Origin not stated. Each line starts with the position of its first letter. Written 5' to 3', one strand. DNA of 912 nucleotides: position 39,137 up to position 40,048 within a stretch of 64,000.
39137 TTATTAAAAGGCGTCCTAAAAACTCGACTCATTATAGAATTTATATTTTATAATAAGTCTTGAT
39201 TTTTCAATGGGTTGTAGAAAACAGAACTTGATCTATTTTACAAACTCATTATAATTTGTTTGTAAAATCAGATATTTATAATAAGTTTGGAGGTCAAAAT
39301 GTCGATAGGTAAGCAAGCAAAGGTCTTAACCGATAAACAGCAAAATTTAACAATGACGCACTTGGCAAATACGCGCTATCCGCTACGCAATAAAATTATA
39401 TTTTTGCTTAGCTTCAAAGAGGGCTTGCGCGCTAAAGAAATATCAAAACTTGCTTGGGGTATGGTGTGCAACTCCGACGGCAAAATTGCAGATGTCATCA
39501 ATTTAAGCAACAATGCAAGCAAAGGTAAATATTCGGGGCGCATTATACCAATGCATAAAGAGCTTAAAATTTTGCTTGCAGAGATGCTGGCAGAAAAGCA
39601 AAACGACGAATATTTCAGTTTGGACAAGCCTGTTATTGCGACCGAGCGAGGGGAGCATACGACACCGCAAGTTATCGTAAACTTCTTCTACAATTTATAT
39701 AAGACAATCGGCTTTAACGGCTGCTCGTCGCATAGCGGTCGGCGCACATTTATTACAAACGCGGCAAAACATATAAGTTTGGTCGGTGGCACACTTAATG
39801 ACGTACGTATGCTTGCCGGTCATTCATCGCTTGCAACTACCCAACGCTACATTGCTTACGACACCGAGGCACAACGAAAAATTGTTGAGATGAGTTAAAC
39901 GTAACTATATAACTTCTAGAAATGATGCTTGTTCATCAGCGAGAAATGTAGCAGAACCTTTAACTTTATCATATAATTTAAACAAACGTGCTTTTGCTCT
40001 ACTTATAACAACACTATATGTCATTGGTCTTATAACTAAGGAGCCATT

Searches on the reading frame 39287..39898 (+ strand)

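Call 3: search_protein_families(library=pfam, proteins=[window:39287-39898:+], max_evalue=0.01)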
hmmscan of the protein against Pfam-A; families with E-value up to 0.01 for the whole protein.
window:39287-39898:+ (203 aa): 1 family
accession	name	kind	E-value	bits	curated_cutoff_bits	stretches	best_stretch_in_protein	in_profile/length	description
PF00589.27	Phage_integrase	-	9.1e-16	58.5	27.1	1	13-192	2-169/172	Phage integrase family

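Call 4: search_protein_families(library=padloc, proteins=[window:39287-39898:+], max_evalue=0.01)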
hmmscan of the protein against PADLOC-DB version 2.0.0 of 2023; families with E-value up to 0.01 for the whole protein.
window:39287-39898:+ (203 aa): 0 families

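Call 5: search_protein_families(library=ncbifam, proteins=[window:39287-39898:+], max_evalue=0.01)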
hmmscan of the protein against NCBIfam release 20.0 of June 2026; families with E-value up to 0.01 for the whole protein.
window:39287-39898:+ (203 aa): 4 families
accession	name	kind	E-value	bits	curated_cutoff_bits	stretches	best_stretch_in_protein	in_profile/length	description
TIGR02224.1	recomb_XerC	equivalog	2.1e-12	47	335.15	1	14-198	107-284/295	tyrosine recombinase XerC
NF040815.2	recomb_XerA_Arch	equivalog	2.5e-12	46.9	220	1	17-198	96-261/263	site-specific tyrosine recombinase/integron integrase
TIGR02225.1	recomb_XerD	equivalog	2.2e-09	37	329.6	1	12-200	102-283/290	site-specific tyrosine recombinase XerD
NF001399.0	PRK00283.1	subfamily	2.1e-07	30.5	279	1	20-200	121-292/300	tyrosine recombinase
